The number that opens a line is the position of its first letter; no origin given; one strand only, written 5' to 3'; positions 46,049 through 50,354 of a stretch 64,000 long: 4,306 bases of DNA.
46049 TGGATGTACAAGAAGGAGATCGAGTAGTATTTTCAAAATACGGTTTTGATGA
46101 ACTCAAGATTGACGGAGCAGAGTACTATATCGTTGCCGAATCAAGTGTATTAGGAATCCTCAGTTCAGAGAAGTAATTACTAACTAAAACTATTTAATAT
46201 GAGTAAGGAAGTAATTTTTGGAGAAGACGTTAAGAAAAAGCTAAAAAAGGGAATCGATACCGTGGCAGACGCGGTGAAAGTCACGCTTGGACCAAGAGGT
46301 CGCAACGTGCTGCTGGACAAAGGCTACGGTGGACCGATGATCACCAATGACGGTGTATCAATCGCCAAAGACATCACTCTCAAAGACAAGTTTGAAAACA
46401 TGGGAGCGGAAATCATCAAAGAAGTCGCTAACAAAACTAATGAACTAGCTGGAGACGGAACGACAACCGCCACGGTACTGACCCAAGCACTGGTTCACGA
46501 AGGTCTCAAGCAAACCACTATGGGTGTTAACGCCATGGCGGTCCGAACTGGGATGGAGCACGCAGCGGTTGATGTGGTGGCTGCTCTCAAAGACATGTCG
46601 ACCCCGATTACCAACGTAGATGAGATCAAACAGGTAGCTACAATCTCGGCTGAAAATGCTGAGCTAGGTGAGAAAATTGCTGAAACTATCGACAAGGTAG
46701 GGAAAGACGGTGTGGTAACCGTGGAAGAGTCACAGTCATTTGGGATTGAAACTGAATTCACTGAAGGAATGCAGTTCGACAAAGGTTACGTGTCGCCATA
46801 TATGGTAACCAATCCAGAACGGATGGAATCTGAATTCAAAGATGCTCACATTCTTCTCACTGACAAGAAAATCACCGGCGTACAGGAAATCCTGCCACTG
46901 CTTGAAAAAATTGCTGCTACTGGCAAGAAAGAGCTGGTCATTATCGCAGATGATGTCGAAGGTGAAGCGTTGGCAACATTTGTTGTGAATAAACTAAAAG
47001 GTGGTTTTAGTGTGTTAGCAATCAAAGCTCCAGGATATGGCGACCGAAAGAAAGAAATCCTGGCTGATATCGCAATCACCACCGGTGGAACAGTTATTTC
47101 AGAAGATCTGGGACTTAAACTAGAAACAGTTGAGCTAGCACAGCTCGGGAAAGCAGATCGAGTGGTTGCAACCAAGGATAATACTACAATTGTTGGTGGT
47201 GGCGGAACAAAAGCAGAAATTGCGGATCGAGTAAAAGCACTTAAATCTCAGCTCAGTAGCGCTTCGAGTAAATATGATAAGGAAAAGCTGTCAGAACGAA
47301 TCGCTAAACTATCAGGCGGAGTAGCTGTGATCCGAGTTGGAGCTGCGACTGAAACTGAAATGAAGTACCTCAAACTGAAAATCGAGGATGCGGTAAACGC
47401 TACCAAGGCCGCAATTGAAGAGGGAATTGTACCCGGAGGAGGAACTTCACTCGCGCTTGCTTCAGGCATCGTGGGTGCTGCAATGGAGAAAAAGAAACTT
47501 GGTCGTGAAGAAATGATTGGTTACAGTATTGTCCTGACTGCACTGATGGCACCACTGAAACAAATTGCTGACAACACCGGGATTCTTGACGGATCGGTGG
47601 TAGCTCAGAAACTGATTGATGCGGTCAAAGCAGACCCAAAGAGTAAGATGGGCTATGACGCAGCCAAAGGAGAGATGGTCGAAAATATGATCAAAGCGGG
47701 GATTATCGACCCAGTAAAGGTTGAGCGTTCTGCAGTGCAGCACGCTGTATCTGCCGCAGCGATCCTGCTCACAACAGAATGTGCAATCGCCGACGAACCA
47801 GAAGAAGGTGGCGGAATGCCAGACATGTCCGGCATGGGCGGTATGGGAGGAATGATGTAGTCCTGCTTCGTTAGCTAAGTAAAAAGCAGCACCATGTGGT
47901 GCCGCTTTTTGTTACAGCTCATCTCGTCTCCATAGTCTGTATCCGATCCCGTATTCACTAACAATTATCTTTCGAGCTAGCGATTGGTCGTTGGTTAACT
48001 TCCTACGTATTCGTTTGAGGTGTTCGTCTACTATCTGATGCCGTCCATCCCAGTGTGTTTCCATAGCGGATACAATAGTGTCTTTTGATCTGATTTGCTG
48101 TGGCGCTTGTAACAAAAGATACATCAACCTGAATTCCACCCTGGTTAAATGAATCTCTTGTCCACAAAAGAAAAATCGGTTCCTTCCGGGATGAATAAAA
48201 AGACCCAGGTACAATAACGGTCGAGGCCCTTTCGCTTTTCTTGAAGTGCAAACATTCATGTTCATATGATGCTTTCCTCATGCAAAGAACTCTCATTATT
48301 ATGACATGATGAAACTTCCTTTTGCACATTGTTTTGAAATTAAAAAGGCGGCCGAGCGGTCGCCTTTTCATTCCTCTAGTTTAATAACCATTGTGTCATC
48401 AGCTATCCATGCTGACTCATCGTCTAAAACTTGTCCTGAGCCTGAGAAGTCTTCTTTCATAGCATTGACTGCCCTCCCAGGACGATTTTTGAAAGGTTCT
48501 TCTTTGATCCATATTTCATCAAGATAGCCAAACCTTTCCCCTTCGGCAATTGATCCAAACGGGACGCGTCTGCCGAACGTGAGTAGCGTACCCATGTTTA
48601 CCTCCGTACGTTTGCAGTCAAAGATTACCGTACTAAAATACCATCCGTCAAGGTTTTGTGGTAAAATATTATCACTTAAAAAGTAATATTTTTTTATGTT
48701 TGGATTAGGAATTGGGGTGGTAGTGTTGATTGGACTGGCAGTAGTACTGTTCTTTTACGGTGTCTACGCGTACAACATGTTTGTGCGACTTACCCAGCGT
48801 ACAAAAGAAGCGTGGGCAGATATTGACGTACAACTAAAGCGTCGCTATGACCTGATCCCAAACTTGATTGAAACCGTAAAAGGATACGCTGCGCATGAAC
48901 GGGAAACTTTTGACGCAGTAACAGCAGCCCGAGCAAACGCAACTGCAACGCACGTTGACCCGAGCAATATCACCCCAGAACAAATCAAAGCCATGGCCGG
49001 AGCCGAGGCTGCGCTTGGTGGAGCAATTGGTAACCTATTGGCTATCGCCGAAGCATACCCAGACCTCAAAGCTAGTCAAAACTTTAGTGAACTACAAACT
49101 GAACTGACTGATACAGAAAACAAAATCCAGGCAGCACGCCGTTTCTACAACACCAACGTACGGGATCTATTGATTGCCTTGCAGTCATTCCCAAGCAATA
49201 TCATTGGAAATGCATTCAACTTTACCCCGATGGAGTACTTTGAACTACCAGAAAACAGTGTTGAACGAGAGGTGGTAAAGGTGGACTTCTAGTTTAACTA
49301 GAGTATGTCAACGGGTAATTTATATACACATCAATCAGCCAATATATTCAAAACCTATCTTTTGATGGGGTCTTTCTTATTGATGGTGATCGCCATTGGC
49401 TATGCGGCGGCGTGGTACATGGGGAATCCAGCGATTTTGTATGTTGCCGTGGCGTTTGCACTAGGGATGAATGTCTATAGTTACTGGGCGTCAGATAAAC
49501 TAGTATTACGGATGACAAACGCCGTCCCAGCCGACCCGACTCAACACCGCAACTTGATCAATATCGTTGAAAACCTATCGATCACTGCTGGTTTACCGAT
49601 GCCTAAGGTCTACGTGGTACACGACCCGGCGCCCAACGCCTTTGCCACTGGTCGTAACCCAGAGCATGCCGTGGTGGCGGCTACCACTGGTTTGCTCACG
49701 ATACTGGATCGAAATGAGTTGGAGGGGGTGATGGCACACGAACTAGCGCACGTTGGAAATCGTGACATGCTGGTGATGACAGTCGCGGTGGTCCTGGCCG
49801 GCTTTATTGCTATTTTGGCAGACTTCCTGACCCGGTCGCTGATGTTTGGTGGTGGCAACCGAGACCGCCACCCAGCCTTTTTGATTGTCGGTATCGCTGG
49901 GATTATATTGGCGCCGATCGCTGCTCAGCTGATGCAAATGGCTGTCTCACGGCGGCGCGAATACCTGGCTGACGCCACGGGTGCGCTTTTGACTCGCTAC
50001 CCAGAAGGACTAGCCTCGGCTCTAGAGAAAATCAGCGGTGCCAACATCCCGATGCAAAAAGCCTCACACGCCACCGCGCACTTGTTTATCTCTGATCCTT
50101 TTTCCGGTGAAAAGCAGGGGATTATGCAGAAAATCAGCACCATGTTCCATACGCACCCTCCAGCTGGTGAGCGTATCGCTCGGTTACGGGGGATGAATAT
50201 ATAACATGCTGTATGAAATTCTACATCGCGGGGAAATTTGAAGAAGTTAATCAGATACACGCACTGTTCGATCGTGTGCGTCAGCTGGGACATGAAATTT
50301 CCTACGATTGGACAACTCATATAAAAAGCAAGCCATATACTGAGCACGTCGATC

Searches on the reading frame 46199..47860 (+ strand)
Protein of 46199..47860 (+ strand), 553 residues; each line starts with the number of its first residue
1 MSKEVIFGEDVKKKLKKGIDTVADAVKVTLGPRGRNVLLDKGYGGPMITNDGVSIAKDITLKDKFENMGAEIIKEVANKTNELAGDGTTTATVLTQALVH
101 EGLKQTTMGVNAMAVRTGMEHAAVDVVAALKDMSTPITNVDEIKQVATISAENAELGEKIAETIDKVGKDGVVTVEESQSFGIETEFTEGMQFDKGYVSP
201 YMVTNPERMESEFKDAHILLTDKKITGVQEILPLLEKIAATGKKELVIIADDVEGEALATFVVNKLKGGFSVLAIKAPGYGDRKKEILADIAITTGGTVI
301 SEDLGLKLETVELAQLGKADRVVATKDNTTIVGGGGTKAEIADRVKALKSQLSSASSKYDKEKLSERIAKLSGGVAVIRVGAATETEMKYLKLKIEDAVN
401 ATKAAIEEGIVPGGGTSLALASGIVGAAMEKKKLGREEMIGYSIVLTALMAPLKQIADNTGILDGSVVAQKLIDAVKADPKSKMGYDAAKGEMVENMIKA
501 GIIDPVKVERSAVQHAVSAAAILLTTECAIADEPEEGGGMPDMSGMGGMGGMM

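Call 84: search_protein_families(library=pfam, proteins=[window:46199-47860:+], max_evalue=0.0001)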
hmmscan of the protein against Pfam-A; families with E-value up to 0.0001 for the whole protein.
window:46199-47860:+ (553 aa): 1 family
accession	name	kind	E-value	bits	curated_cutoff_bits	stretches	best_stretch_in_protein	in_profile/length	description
PF00118.29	Cpn60_TCP1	-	1.8e-64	218.7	34.3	1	22-533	1-489/490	TCP-1/cpn60 chaperonin family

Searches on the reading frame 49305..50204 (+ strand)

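Call 84: search_protein_families(library=pfam, proteins=[window:49305-50204:+], max_evalue=0.0001)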
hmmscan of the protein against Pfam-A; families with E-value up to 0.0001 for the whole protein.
window:49305-50204:+ (299 aa): 1 family
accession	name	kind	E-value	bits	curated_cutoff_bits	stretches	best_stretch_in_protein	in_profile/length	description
PF01435.24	Peptidase_M48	-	9.5e-34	117.3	20.3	1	79-297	2-185/186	Peptidase family M48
